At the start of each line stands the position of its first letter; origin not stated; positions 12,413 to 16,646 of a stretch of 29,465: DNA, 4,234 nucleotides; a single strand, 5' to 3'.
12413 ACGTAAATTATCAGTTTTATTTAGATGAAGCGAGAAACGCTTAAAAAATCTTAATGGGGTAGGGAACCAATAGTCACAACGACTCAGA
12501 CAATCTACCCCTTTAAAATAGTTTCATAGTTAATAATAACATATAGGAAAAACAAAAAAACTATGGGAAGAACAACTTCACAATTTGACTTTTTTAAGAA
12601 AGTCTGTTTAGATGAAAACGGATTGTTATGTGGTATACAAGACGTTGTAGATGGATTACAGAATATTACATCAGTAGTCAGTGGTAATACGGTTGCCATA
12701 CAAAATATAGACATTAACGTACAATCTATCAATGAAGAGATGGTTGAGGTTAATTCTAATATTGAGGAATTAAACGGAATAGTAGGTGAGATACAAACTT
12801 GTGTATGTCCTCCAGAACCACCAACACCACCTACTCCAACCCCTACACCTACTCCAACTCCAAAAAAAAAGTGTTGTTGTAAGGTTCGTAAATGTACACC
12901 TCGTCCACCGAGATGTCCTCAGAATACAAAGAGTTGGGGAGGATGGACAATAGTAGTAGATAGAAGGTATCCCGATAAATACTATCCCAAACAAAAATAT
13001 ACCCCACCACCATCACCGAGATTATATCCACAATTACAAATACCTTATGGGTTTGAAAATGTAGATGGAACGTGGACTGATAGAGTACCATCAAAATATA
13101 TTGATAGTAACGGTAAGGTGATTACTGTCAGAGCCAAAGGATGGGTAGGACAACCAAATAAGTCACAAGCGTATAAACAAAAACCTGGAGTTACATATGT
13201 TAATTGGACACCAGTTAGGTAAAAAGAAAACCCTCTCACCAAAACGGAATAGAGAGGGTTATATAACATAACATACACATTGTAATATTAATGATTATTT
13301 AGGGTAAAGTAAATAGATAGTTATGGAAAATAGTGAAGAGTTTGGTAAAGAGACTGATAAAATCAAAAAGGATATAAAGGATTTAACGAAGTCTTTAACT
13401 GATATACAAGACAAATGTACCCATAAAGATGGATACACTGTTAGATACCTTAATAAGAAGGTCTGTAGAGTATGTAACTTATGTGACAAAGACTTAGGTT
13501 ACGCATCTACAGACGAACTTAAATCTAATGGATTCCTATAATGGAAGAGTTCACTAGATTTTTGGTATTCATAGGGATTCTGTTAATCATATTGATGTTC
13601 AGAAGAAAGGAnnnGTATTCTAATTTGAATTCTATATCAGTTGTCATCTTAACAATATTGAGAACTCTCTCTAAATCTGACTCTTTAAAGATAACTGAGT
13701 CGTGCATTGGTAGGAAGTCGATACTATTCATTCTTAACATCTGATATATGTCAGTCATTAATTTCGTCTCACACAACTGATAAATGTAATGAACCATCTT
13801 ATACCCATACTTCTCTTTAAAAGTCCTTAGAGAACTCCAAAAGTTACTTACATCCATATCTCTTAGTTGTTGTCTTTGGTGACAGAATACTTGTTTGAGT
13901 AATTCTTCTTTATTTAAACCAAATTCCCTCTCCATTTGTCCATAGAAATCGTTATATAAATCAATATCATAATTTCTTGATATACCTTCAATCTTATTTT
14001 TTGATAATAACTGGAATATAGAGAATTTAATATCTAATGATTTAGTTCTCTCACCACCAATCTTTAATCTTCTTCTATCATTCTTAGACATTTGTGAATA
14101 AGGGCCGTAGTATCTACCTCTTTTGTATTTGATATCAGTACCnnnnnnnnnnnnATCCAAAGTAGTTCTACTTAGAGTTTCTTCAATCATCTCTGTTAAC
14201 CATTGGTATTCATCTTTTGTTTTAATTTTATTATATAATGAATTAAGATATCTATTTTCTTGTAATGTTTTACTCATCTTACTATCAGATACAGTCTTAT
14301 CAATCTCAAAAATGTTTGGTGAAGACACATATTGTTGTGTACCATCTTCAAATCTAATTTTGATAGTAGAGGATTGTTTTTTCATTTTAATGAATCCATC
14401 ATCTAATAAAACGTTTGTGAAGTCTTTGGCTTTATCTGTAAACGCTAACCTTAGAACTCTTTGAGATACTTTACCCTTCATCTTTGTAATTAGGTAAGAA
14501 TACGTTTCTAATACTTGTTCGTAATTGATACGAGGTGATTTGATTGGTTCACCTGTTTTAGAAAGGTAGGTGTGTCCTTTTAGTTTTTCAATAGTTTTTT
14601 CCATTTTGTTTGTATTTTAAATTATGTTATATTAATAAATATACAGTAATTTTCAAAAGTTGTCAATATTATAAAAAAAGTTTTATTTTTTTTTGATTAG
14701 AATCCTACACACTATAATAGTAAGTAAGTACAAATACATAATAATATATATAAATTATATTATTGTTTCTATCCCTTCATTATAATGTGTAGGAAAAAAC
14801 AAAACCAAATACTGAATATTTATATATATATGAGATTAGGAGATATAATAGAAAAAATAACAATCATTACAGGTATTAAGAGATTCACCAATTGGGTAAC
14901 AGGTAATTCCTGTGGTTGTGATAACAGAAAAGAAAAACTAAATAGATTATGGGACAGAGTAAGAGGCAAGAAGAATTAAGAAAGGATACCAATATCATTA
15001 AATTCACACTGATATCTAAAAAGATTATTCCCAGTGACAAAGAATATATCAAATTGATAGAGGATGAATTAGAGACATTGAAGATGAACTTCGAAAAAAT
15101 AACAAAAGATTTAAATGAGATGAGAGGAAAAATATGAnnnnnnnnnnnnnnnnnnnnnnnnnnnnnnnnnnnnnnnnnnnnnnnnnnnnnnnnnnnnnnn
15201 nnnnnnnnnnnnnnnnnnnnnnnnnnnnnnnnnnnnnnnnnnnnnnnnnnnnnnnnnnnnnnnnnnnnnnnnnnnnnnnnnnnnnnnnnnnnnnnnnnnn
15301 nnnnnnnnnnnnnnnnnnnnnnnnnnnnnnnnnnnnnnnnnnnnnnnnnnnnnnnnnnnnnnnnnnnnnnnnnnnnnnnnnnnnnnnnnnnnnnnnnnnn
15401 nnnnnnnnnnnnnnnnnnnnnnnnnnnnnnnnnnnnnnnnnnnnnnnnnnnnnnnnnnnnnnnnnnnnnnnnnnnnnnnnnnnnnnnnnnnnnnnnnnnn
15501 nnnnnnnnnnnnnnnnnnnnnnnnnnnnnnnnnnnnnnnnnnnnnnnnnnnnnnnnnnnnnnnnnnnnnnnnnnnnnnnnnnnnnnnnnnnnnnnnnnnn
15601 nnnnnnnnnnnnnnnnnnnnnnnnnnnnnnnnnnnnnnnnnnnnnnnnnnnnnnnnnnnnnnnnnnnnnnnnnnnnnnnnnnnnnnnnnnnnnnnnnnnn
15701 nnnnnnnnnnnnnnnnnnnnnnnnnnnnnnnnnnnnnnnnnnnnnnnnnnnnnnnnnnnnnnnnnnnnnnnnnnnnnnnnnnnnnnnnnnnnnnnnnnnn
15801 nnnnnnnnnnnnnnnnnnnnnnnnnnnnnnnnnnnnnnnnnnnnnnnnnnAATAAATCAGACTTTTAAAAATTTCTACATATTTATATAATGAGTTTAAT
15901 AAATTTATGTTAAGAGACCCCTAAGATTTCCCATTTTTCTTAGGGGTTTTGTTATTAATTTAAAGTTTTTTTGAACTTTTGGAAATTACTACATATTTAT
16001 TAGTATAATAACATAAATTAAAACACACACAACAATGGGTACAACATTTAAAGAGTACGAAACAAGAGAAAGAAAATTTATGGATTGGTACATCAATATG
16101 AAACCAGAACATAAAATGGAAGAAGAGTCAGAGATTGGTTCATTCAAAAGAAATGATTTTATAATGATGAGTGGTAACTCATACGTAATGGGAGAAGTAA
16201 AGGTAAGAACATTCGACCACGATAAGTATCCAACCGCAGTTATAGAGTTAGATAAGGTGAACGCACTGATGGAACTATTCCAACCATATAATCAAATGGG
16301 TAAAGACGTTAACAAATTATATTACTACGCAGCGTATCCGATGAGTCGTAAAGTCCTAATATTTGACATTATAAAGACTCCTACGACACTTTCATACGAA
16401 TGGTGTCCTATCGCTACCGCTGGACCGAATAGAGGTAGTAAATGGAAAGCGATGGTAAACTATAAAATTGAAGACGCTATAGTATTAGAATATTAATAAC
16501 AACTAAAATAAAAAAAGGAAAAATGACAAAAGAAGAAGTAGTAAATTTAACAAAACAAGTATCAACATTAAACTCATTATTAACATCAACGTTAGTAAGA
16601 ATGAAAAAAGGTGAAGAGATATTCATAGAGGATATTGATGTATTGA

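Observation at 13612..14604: The sole divergent gene encodes a 330-aa protein with T/DxxGR-, motif A- and motif C-like signatures of Pol A / T7-type polymerases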

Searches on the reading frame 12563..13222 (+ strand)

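Call 18: search_protein_families(library=phrogs, proteins=[window:12563-13222:+], max_evalue=0.001)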
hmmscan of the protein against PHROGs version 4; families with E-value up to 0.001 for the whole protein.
window:12563-13222:+ (219 aa): 0 families

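Call 123: search_protein_families(library=ncbifam, proteins=[window:12563-13222:+], max_evalue=0.1)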
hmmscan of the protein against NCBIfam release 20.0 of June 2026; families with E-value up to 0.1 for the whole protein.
window:12563-13222:+ (219 aa): 2 families
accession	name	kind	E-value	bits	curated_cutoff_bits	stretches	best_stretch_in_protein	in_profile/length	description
NF050802.1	AspChtxCcaA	equivalog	0.04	12.3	1300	1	9-78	511-580/700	aspartate chemotaxis receptor CcaA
TIGR04526.1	predic_Ig_block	subfamily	0.062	12.2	150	1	46-140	62-145/693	putative immunoglobulin-blocking virulence protein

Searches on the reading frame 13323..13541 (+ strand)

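Call 103: search_protein_families(library=pfam, proteins=[window:13323-13541:+], max_evalue=1)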
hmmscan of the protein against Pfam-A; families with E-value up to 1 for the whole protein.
window:13323-13541:+ (72 aa): 3 families
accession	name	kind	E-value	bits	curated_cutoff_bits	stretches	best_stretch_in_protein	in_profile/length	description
PF10050.14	DUF2284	-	0.018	15.2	25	1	10-56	65-111/161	Predicted metal-binding protein (DUF2284)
PF11083.13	Relaxase_C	-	0.021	15.5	30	1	2-35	19-52/125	C-terminal helical hairpin domain from relaxase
PF09669.15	Phage_pRha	-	0.029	15.4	29.9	1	4-45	7-48/91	Phage regulatory protein Rha (Phage_pRha)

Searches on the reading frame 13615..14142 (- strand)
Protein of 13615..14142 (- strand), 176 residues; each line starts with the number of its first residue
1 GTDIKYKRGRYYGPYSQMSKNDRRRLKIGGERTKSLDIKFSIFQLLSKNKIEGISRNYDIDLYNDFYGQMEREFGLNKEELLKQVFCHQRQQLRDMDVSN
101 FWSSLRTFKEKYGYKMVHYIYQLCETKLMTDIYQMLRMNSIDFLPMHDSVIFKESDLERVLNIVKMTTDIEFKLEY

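Call 32: search_solved_structures(query=A3, max_evalue=10, show_alignments=3)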
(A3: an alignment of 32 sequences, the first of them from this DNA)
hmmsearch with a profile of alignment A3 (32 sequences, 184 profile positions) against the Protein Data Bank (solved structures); distinct sequences matched with E-value up to 10: 6.
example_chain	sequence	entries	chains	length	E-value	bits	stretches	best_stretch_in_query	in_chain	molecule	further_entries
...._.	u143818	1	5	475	0.00082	22.7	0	57-110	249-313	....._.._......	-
4yy5_A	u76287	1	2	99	0.0024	21.2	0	71-96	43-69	dTor_3x33L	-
4yy2_A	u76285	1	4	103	0.003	20.9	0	71-96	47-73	dTor_3x33L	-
9yfd_A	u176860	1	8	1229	0.15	15.4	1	34-102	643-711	Defense-associated reverse transcriptase 1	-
6dt7_B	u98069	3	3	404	0.73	13.1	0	140-162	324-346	RNAP2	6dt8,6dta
6fuv_A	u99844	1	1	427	1.2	12.3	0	39-102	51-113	Solute Binding Protein, BlMnBP1 in complex with mannotriose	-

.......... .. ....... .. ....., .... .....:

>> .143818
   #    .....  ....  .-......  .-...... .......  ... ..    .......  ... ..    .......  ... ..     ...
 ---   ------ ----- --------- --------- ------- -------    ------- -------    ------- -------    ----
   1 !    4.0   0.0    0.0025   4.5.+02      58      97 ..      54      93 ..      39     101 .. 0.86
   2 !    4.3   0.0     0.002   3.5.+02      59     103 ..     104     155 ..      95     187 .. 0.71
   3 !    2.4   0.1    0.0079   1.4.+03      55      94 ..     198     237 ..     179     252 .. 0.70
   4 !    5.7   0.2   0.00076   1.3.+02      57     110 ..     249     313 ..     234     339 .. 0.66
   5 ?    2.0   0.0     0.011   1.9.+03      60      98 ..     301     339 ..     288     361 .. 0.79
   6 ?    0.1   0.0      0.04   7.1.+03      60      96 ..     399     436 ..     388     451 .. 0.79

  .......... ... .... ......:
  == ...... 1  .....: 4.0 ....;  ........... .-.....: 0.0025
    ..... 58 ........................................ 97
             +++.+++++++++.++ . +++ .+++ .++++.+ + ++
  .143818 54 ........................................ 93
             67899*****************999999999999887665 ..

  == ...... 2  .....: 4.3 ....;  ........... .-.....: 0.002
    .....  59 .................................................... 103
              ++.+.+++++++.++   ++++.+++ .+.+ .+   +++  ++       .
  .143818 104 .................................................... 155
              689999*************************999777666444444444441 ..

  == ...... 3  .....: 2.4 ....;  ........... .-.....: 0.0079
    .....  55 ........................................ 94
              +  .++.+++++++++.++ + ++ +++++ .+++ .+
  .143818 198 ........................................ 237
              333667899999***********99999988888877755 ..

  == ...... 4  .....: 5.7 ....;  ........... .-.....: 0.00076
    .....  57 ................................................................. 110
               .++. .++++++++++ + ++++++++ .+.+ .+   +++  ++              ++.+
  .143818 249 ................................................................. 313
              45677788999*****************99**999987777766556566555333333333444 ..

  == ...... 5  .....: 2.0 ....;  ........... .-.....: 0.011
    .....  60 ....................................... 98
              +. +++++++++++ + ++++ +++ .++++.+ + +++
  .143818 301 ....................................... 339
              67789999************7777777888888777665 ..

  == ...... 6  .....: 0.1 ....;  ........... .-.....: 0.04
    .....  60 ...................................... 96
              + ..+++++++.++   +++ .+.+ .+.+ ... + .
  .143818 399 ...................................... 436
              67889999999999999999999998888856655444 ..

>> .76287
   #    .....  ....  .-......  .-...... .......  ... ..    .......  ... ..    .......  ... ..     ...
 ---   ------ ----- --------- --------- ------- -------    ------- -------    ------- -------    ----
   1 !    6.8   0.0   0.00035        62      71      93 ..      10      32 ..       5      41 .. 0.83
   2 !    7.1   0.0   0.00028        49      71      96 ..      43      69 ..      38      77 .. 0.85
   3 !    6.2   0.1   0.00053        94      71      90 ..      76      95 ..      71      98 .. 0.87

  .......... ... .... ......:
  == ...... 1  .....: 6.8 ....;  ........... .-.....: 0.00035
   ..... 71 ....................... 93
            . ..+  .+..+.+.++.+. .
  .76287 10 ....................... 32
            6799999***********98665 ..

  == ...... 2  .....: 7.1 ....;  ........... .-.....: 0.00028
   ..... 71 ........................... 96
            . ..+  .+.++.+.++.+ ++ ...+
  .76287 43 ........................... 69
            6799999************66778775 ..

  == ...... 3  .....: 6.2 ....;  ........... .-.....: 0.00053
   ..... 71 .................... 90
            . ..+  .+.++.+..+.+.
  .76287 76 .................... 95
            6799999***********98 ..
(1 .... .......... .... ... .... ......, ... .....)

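Call 39: find_homologous_proteins(query=A3, max_evalue=0.001)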
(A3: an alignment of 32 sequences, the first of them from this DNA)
Query A3 (32 sequences) (176 aa, profile of the alignment): 6 proteins with E <= 0.001 among 978 candidates.
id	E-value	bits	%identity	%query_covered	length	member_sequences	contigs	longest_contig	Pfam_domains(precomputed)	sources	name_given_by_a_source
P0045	2.0e-49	186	24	89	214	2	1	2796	-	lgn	-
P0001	7.2e-44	168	91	100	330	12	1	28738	-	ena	-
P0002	3.9e-40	156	72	100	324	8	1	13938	-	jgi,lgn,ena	-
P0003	2.3e-38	150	70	100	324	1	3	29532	-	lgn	-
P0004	2.3e-37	147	66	98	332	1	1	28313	-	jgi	jgi:hypothetical protein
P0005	5.6e-36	142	54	100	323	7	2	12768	-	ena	-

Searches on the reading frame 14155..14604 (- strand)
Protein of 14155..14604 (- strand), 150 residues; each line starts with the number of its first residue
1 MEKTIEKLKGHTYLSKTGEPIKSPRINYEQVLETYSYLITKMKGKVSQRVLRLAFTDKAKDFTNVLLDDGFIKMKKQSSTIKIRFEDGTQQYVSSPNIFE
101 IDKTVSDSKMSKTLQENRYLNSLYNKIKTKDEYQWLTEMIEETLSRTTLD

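Call 109: search_solved_structures(query=A7, max_evalue=10)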
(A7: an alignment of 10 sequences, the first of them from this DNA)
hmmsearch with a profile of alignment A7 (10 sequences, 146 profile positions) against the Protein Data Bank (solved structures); distinct sequences matched with E-value up to 10: 2.
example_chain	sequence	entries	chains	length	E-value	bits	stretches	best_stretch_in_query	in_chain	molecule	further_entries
7oiw_A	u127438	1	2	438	1.2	12.7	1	78-128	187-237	GTP pyrophosphokinase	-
9fqr_PW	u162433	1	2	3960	1.2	12.7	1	51-134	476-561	Dynein axonemal heavy chain 12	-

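Call 110: search_protein_families(library=pfam, alignment_id=A7, max_evalue=1)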
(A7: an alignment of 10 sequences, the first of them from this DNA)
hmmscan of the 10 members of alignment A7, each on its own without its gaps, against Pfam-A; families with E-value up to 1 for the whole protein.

A. member 1, seq(150 aa): 3 families
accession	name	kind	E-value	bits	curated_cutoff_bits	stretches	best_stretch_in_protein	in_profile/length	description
PF23972.1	DUF7298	-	0.017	15.3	27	1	73-121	72-122/167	Domain of unknown function (DUF7298)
PF01991.23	vATP-synt_E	-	0.026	14.4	24.2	1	30-120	65-157/199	ATP synthase (E/31 kDa) subunit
PF08460.16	SH3_5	-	0.28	11.8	22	0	113-136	33-54/68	Bacterial SH3 domain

B. families by the number of members that match (of 10 scanned): 7 families
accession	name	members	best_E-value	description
PF06632.17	XRCC4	1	0.013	XRCC4 N-terminal domain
PF23972.1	DUF7298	1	0.017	Domain of unknown function (DUF7298)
PF01991.23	vATP-synt_E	1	0.026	ATP synthase (E/31 kDa) subunit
PF15389.11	DUF4612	1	0.028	Domain of unknown function (DUF4612)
PF02408.26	CUB_2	1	0.03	CUB-like domain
PF22665.2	DUF6293_C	1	0.033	DUF6293 C-terminal winged helix domain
PF08460.16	SH3_5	1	0.28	Bacterial SH3 domain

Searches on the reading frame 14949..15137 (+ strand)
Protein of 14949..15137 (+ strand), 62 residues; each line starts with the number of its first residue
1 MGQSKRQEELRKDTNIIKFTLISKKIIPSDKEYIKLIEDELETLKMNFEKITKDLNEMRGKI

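Call 103: search_protein_families(library=pfam, proteins=[window:14949-15137:+], max_evalue=1)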
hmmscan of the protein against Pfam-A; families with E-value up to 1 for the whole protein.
window:14949-15137:+ (62 aa): 2 families
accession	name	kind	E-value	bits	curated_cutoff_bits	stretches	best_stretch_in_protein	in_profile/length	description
PF19176.5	DUF5858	-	0.0075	16.5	27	1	23-56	8-42/61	Family of unknown function (DUF5858)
PF06657.18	Cep57_MT_bd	-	0.041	14.8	31.3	1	33-59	16-42/77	Centrosome microtubule-binding domain of Cep57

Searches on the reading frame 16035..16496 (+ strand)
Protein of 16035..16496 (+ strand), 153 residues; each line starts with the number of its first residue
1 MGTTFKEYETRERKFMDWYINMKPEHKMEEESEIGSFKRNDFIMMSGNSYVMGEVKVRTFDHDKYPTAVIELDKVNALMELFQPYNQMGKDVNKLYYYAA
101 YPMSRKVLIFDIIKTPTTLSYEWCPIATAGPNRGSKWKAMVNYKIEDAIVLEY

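Call 15: search_protein_families(library=pfam, proteins=[window:16035-16496:+], max_evalue=0.01)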
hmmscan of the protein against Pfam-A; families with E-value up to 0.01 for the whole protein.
window:16035-16496:+ (153 aa): 0 families

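Call 17: search_protein_families(library=phrogs, proteins=[window:16035-16496:+], max_evalue=0.001)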
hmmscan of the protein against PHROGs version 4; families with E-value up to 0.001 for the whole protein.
window:16035-16496:+ (153 aa): 0 families

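Call 103: search_protein_families(library=pfam, proteins=[window:16035-16496:+], max_evalue=1)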
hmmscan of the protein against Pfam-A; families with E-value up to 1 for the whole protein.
window:16035-16496:+ (153 aa): 2 families
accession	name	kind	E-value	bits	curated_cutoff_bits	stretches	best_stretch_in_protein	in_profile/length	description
PF24490.1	DUF7585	-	0.16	12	27.4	1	60-104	134-177/193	Domain of unknown function (DUF7585)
PF02021.23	UPF0102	-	0.17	12.7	23.6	1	41-87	29-71/80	Uncharacterised protein family UPF0102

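Call 121: search_solved_structures(query=window:16035-16496:+, max_evalue=5)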
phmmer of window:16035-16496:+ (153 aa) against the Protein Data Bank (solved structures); distinct sequences matched with E-value up to 5: 8.
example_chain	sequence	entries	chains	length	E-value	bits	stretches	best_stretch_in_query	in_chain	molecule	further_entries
9kah_C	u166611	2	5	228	0.35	13.8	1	53-122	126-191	Chalcone-flavonone isomerase family protein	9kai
4eqx_A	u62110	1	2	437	0.69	12.8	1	39-81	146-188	Coenzyme A disulfide reductase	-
4eqs_A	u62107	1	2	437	1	12.2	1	39-81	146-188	Coenzyme A disulfide reductase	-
4emw_A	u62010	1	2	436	1.1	12.2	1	39-81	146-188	Coenzyme A disulfide reductase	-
4em3_A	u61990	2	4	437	1.1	12.2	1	39-81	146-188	Coenzyme A disulfide reductase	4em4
4eqw_A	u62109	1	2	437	1.1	12.2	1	39-81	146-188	Coenzyme A disulfide reductase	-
1yqz_A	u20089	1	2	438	1.1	12.2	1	39-81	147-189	coenzyme A disulfide reductase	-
4eqr_A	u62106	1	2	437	1.1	12.2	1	39-81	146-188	Coenzyme A disulfide reductase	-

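Call 123: search_protein_families(library=ncbifam, proteins=[window:16035-16496:+], max_evalue=0.1)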
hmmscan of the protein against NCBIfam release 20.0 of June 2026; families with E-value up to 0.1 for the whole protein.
window:16035-16496:+ (153 aa): 0 families
